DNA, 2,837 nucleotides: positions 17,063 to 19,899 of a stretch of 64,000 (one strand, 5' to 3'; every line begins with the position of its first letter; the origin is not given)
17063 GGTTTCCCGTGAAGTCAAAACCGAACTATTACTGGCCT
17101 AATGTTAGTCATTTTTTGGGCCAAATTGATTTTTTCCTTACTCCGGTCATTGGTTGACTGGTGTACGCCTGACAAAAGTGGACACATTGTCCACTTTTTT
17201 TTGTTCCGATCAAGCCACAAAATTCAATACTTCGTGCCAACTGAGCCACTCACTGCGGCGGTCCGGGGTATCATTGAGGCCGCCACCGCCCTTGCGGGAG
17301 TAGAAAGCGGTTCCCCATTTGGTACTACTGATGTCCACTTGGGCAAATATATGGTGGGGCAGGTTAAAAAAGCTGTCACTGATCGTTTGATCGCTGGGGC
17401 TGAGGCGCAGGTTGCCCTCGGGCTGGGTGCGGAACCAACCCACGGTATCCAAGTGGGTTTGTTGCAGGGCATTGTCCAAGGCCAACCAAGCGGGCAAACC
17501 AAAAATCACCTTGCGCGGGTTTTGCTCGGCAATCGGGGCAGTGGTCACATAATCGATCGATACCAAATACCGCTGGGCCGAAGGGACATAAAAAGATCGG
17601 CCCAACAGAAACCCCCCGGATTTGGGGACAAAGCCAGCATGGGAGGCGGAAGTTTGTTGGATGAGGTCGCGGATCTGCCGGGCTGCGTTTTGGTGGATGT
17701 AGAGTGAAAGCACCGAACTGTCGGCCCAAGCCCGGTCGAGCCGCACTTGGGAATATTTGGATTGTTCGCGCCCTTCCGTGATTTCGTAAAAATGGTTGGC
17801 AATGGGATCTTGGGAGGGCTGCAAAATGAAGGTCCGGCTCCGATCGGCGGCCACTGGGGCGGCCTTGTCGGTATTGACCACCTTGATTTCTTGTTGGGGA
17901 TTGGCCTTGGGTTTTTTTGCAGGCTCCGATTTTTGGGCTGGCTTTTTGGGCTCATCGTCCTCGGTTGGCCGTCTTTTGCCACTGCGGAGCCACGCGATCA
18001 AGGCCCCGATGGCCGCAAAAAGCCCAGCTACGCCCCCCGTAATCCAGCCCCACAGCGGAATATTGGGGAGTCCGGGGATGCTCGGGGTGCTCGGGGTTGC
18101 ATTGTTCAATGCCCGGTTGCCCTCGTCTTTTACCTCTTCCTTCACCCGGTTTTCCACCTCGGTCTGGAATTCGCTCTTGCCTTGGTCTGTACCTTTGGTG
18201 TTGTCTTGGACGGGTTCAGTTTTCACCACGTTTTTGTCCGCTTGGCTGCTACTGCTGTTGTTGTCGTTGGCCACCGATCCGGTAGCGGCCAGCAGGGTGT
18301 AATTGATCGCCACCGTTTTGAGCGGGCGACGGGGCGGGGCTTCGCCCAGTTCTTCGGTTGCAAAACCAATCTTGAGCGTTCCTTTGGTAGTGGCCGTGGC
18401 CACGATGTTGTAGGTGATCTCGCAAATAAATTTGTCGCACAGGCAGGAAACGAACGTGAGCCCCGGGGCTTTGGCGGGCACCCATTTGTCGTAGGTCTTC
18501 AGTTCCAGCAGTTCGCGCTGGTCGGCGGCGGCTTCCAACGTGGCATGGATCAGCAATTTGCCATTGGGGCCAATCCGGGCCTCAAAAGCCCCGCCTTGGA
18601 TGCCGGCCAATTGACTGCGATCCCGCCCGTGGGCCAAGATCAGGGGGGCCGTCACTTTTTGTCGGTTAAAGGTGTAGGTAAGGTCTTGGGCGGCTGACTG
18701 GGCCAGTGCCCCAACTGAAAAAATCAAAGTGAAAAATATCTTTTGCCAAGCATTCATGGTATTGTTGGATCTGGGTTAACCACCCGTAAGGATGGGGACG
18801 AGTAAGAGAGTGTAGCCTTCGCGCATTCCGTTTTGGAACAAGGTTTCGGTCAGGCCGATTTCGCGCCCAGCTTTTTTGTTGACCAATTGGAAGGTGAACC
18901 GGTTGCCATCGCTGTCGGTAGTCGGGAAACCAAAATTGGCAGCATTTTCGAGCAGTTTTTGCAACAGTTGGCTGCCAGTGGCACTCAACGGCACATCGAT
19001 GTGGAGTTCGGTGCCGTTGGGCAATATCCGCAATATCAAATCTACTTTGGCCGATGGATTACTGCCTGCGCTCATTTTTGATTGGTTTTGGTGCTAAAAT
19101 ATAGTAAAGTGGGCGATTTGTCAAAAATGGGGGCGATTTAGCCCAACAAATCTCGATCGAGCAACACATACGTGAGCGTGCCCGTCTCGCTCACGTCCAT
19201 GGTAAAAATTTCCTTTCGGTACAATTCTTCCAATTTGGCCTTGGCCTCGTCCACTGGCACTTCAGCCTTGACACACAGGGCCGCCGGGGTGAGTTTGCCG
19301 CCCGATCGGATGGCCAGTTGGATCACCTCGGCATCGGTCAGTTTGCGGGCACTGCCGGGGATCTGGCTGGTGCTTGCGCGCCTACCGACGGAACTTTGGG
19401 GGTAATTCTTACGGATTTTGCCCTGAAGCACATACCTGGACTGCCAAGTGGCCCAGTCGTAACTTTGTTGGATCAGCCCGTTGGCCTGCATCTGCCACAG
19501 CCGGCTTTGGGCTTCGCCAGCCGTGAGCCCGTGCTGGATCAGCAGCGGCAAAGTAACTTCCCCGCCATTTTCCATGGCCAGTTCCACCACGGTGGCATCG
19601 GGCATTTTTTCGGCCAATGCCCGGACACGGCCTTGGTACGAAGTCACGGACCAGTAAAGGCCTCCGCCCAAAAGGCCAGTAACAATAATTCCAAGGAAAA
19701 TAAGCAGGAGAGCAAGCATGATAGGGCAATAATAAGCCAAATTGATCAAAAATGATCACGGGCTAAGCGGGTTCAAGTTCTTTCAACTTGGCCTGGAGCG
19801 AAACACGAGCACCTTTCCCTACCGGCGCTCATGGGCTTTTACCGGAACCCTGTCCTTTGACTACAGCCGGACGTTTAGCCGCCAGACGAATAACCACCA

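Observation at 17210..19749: Ubl(Gly-Gly) + pseudo-JAB/MPN + membrane-wHTH operon with no E1/E2: possible undescribed membrane-associated ubiquitin-like module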

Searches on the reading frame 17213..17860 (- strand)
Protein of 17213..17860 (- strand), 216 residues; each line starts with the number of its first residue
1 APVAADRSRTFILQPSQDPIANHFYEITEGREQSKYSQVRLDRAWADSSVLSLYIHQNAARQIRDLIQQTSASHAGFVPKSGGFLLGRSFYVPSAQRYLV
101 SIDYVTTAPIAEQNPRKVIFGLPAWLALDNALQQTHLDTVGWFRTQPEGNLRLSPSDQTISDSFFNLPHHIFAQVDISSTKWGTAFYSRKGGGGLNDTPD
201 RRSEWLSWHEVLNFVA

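Call 48: search_solved_structures(query=A5, max_evalue=10, show_alignments=4)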
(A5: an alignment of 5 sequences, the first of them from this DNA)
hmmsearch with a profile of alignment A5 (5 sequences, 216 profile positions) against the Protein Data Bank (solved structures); distinct sequences matched with E-value up to 10: 5.
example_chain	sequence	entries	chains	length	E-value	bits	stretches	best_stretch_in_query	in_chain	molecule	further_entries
2kcq_A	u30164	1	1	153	0.067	15.8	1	82-157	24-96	Mov34/MPN/PAD-1 family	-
7lk8_A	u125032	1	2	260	0.71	12.5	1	115-162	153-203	Beta-lactamase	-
7llb_A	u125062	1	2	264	0.74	12.4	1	115-162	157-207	Carbapenem-hydrolyzing beta-lactamase KPC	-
6fjv_A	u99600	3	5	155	0.74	12.4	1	130-181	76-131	26S proteasome regulatory subunit N11-like protein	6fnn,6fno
7lnl_A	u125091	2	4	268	0.76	12.4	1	115-162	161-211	Carbapenem-hydrolyzing beta-lactamase KPC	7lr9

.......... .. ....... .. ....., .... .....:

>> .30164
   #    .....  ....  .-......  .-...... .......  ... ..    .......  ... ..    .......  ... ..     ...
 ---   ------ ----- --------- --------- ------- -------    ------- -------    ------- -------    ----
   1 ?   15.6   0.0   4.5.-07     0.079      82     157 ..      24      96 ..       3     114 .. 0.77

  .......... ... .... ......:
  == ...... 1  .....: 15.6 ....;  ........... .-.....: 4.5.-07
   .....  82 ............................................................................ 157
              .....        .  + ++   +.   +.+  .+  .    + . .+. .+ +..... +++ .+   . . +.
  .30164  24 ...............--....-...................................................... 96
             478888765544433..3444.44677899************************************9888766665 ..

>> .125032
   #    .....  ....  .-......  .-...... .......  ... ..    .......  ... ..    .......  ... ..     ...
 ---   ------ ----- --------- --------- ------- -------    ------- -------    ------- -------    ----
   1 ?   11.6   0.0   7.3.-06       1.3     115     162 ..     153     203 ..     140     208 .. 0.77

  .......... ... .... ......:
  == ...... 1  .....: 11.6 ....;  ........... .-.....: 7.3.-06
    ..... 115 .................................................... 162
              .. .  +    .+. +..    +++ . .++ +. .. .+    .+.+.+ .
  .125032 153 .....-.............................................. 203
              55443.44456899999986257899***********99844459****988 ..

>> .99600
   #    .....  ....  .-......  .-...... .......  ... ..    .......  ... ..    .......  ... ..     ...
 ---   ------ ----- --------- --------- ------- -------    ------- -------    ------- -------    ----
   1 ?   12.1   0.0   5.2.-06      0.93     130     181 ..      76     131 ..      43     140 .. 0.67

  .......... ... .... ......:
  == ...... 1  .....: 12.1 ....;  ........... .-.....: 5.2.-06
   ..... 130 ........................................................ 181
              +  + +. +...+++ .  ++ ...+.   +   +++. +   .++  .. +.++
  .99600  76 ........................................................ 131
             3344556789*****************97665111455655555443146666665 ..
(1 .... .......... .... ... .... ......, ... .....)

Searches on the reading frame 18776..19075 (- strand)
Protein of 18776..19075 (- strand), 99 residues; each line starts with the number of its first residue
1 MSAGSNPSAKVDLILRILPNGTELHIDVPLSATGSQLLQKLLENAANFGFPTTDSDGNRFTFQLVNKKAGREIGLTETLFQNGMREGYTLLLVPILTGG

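Call 3: search_protein_families(library=pfam, proteins=[window:18776-19075:-], max_evalue=1)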
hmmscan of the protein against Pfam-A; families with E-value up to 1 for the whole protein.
window:18776-19075:- (99 aa): 4 families
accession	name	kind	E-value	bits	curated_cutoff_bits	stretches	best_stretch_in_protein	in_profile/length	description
PF23326.1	UBL_UBAC1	-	0.0022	18.3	27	1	7-93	6-97/109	UBAC1 UBL-like domain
PF08817.16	YukD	-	0.0054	17.9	27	1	19-92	8-76/76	WXG100 protein secretion system (Wss), protein YukD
PF10790.15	DUF2604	-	0.1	13.4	25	1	10-92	5-77/85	Protein of Unknown function (DUF2604)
PF02192.22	PI3K_p85B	-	0.21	11.8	27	1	25-72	2-49/76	PI3-kinase family, p85-binding domain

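Call 4: search_protein_families(library=padloc, proteins=[window:18776-19075:-], max_evalue=1)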
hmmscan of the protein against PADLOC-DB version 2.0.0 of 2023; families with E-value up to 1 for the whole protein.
window:18776-19075:- (99 aa): 0 families

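Call 5: search_protein_families(library=ncbifam, proteins=[window:18776-19075:-], max_evalue=1)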
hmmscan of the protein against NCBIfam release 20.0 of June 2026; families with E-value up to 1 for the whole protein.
window:18776-19075:- (99 aa): 0 families

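Call 9: find_homologous_proteins(query=window:18776-19075:-)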
Query window:18776-19075:- (99 aa): 2 proteins with E <= 0.001 among 3 candidates.
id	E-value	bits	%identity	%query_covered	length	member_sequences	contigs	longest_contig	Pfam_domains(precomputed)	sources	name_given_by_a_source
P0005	8.3e-56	204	98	100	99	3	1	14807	-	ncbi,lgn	-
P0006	2.6e-48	180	84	100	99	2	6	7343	-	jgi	jgi:hypothetical protein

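Call 17: list_cluster_members(proteins=[P0005, P0003, P0001])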
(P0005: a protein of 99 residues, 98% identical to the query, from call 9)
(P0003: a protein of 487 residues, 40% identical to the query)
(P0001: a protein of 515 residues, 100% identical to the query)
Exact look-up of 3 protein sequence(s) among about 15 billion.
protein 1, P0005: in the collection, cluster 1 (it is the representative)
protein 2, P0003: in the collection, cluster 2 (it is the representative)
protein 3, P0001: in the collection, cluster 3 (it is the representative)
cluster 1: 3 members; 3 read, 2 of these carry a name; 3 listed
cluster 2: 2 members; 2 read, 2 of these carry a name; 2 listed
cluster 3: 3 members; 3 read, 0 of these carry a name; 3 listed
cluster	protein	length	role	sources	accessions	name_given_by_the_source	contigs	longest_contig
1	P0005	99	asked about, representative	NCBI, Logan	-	-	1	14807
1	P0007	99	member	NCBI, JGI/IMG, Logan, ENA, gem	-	hypothetical protein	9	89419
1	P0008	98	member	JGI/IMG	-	hypothetical protein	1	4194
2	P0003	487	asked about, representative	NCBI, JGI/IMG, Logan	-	hypothetical protein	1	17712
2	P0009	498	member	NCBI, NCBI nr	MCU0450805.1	MAG: hypothetical protein MUC97_13345 [Bernardetiaceae bacterium] | hypothetical protein [Bernardetiaceae bacterium]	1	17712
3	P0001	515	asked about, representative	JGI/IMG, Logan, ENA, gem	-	-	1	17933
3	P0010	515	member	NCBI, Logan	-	-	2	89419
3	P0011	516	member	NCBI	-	-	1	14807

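Call 31: search_solved_structures(query=A2, max_evalue=10, show_alignments=2)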
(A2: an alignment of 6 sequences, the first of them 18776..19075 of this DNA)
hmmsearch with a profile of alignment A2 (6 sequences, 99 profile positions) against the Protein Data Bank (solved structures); distinct sequences matched with E-value up to 10: 2.
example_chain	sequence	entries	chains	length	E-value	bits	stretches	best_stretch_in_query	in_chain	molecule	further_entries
1v86_A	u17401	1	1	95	0.053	16.7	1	13-42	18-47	DNA segment, Chr 7, Wayne State University 128, expressed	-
2jvf_A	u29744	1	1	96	0.098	15.8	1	9-42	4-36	de novo protein M7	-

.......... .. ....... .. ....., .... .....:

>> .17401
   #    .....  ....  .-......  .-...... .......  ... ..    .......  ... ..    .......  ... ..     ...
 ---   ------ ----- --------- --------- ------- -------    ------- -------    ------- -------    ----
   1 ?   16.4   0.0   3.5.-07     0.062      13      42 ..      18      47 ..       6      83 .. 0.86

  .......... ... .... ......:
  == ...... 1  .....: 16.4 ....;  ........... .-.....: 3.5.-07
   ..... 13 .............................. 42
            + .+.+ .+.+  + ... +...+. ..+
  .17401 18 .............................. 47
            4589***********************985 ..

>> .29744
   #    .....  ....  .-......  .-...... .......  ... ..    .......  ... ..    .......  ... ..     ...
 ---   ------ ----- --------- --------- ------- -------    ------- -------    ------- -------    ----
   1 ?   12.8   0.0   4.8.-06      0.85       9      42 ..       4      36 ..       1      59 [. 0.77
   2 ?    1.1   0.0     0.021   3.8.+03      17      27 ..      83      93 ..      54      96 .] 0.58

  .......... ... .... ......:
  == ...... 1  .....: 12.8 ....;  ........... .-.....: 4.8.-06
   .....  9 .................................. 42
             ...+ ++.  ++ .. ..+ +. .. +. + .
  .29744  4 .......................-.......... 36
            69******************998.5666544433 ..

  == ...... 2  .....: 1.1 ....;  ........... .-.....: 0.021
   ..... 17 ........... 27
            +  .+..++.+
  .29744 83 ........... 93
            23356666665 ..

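Call 40: predict_structure(alignment_id=A4)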
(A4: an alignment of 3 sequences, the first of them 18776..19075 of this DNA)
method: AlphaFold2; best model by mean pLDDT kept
length: 99 residues; sequences in the alignment: 3
mean_pLDDT: 55.7   pTM: 0.41
mean pLDDT of the five models: 55.7, 55.4, 53.7, 52.3, 45.7
residues with pLDDT >= 90: 0; 70-90: 7; 50-70: 61; < 50: 31
segments of 3 or more residues with pLDDT < 50: 1-14, 16-20, 96-99
pLDDT, mean of each block of 10 residues (from residue 1): 40 48 59 68 68 64 55 51 52 50
secondary structure, 60 per line:
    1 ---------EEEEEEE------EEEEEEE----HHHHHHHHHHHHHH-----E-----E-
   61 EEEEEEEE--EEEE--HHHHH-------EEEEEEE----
elements in order: E10-16 E23-29 H34-47 E61-68 E71-74 H77-81 E89-95

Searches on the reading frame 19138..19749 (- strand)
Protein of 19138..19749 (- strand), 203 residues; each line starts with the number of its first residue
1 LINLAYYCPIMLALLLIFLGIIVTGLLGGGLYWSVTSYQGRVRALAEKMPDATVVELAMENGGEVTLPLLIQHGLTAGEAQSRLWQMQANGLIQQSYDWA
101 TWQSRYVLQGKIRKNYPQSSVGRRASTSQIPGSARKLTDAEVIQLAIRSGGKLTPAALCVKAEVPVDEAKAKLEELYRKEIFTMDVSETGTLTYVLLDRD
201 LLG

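Call 3: search_protein_families(library=pfam, proteins=[window:19138-19749:-], max_evalue=1)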
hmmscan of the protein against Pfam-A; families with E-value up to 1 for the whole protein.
window:19138-19749:- (203 aa): 1 family
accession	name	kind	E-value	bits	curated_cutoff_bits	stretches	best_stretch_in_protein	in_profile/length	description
PF18386.7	ROQ_II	-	0.11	12.7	25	0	135-155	10-30/56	Roquin II domain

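Call 4: search_protein_families(library=padloc, proteins=[window:19138-19749:-], max_evalue=1)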
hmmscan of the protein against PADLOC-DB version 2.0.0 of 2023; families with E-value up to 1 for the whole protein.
window:19138-19749:- (203 aa): 0 families

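Call 5: search_protein_families(library=ncbifam, proteins=[window:19138-19749:-], max_evalue=1)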
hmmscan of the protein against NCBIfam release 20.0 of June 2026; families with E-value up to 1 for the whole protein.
window:19138-19749:- (203 aa): 1 family
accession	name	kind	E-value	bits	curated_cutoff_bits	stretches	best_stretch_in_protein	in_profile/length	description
NF007573.0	PRK10204.1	equivalog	0.059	13.5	77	0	81-96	9-24/55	hypothetical protein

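Call 21: find_homologous_proteins(query=window:19138-19749:-)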
Query window:19138-19749:- (203 aa): 6 proteins with E <= 0.001 among 559 candidates.
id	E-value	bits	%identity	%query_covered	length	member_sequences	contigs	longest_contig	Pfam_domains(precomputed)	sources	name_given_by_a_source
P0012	1.4e-118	412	99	95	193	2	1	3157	-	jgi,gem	-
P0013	1.3e-106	373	88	95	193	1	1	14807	-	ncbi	-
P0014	7.0e-80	286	67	95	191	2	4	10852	-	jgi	jgi:hypothetical protein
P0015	2.4e-78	281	66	95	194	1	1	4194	-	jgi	jgi:hypothetical protein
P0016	1.1e-77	278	68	95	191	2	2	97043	-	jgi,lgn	jgi:hypothetical protein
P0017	4.3e-54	202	53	95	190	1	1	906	-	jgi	jgi:hypothetical protein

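Call 22: find_encoding_contigs(protein=P0016, flank=10000)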
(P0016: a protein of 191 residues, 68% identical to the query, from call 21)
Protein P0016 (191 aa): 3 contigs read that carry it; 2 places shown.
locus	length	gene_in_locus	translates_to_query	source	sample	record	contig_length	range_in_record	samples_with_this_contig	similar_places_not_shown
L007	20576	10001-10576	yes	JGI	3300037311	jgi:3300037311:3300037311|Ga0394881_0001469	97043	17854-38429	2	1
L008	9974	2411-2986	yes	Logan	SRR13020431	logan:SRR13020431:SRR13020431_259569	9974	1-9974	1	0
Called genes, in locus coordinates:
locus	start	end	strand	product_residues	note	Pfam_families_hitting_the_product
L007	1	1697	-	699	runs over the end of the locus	PF10459:Peptidase_S46, PF00089:Trypsin (faint), PF13365:Trypsin_2 (faint)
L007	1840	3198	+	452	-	PF01262:AlaDh_PNT_C (weak), PF07992:Pyr_redox_2 (weak), PF00890:FAD_binding_2 (weak), PF01266:DAO, PF01593:Amino_oxidase, PF03486:HI0933_like (faint), PF12831:FAD_oxidored (weak), PF13450:NAD_binding_8, +1 more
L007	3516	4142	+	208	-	PF11589:DUF3244 (faint), PF18962:Por_Secre_tail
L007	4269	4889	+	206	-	PF02589:LUD_dom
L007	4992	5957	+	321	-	PF12895:ANAPC3 (faint), PF13428:TPR_14 (faint), PF13424:TPR_12 (faint), PF13432:TPR_16 (weak), PF14559:TPR_19 (weak), PF00515:TPR_1 (weak), PF07719:TPR_2, PF13181:TPR_8, +3 more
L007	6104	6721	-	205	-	-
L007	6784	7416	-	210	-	-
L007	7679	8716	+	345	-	-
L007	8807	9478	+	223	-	PF13568:OMP_b-brl_2 (weak)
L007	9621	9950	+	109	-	PF13744:HTH_37 (faint), PF12844:HTH_19 (weak), PF13443:HTH_26 (weak), PF13560:HTH_31, PF01381:HTH_3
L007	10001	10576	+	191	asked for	-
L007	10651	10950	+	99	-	-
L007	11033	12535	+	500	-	-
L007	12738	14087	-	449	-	PF01051:Rep3_N, PF21205:Rep3_C (weak)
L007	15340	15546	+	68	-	-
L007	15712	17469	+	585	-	PF00754:F5_F8_type_C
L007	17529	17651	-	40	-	-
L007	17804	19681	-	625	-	PF13385:Laminin_G_3, PF00041:fn3 (weak), PF16656:Pur_ac_phosph_N, PF00149:Metallophos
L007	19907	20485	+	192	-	-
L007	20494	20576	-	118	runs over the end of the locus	PF02518:HATPase_c, PF13581:HATPase_c_2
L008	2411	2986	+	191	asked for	-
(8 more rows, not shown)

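Call 23: find_encoding_contigs(protein=P0015, flank=10000)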
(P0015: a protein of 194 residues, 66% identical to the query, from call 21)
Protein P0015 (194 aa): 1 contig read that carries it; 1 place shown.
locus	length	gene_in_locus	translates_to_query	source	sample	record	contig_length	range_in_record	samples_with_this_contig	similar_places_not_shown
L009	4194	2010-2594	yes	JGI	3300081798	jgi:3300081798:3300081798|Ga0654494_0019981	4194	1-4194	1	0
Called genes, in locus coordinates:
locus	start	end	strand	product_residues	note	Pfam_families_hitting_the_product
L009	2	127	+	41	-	?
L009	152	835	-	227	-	-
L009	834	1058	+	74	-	-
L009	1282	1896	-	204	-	-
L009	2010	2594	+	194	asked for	-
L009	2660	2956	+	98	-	-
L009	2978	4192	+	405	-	?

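Call 24: find_encoding_contigs(protein=P0014, flank=10000)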
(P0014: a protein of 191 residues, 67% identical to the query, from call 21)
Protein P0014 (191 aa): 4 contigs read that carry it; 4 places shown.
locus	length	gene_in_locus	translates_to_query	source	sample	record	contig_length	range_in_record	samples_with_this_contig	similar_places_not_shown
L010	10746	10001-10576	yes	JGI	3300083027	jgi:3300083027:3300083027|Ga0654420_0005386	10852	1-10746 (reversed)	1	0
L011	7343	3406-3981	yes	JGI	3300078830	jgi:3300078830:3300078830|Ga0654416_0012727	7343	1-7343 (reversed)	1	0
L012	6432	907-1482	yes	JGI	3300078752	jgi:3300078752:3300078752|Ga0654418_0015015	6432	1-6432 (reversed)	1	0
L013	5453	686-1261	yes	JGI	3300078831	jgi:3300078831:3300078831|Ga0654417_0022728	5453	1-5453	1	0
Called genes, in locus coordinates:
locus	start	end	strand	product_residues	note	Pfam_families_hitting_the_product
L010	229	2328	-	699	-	PF10459:Peptidase_S46, PF00089:Trypsin (faint), PF13365:Trypsin_2 (faint)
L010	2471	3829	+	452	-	PF01262:AlaDh_PNT_C (weak), PF07992:Pyr_redox_2 (weak), PF00890:FAD_binding_2 (weak), PF01266:DAO, PF01593:Amino_oxidase, PF03486:HI0933_like (weak), PF12831:FAD_oxidored (weak), PF13450:NAD_binding_8, +2 more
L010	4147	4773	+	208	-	PF11589:DUF3244 (faint), PF18962:Por_Secre_tail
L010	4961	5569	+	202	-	PF02589:LUD_dom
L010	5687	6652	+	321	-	PF12895:ANAPC3 (faint), PF13371:TPR_9 (faint), PF13428:TPR_14 (faint), PF13432:TPR_16 (faint), PF13424:TPR_12 (weak), PF00515:TPR_1, PF07719:TPR_2, PF13181:TPR_8, +5 more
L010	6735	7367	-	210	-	-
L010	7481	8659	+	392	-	-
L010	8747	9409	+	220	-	PF13568:OMP_b-brl_2 (weak)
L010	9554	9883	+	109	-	PF13744:HTH_37 (weak), PF12844:HTH_19, PF13443:HTH_26, PF13560:HTH_31, PF01381:HTH_3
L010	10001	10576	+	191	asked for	-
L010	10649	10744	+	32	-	?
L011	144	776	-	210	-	-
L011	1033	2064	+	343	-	-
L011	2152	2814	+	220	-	PF13568:OMP_b-brl_2 (weak)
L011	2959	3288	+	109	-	PF13744:HTH_37 (weak), PF12844:HTH_19 (weak), PF13443:HTH_26 (weak), PF13560:HTH_31, PF01381:HTH_3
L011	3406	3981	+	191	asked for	-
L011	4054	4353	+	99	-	-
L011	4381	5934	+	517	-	-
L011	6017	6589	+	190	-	PF00027:cNMP_binding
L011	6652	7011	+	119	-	-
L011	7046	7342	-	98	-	?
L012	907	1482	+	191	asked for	-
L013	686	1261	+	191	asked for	-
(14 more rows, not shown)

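Call 32: search_solved_structures(query=A3, max_evalue=10, show_alignments=2)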
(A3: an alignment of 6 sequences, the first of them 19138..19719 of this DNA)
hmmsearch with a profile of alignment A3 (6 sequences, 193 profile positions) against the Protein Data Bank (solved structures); distinct sequences matched with E-value up to 10: 11.
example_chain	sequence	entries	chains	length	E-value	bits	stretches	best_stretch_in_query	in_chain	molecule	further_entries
7xr3_Z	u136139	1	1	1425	0.71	12.7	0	78-115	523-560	VP1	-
7e8l_A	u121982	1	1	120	0.97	12.3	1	61-112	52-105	Putative chemosensory protein CSP8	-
7bsj_A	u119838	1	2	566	1.2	12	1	57-85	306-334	NAD-dependent malic enzyme, mitochondrial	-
1gz4_A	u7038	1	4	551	1.5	11.6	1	57-85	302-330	NAD-DEPENDENT MALIC ENZYME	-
1do8_A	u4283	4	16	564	1.6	11.6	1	57-85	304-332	MALIC ENZYME | NAD-dependent malic enzyme, mitochondrial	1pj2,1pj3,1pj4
7bsl_A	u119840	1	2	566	1.6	11.6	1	57-85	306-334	NAD-dependent malic enzyme, mitochondrial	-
7bsk_A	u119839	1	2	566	1.6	11.6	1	57-85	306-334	NAD-dependent malic enzyme, mitochondrial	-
9ayi_A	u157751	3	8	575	1.6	11.5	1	57-85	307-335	NAD-dependent malic enzyme, mitochondrial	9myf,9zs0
2qz8_A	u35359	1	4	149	1.6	11.5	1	49-84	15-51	Probable transcriptional regulatory protein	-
1gz3_A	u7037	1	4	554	1.6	11.5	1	57-85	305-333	NAD-dependent malic enzyme, mitochondrial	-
1efk_A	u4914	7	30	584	1.7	11.5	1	57-85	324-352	MALIC ENZYME | NAD-dependent malic enzyme, mitochondrial | MALIC ENZYME 2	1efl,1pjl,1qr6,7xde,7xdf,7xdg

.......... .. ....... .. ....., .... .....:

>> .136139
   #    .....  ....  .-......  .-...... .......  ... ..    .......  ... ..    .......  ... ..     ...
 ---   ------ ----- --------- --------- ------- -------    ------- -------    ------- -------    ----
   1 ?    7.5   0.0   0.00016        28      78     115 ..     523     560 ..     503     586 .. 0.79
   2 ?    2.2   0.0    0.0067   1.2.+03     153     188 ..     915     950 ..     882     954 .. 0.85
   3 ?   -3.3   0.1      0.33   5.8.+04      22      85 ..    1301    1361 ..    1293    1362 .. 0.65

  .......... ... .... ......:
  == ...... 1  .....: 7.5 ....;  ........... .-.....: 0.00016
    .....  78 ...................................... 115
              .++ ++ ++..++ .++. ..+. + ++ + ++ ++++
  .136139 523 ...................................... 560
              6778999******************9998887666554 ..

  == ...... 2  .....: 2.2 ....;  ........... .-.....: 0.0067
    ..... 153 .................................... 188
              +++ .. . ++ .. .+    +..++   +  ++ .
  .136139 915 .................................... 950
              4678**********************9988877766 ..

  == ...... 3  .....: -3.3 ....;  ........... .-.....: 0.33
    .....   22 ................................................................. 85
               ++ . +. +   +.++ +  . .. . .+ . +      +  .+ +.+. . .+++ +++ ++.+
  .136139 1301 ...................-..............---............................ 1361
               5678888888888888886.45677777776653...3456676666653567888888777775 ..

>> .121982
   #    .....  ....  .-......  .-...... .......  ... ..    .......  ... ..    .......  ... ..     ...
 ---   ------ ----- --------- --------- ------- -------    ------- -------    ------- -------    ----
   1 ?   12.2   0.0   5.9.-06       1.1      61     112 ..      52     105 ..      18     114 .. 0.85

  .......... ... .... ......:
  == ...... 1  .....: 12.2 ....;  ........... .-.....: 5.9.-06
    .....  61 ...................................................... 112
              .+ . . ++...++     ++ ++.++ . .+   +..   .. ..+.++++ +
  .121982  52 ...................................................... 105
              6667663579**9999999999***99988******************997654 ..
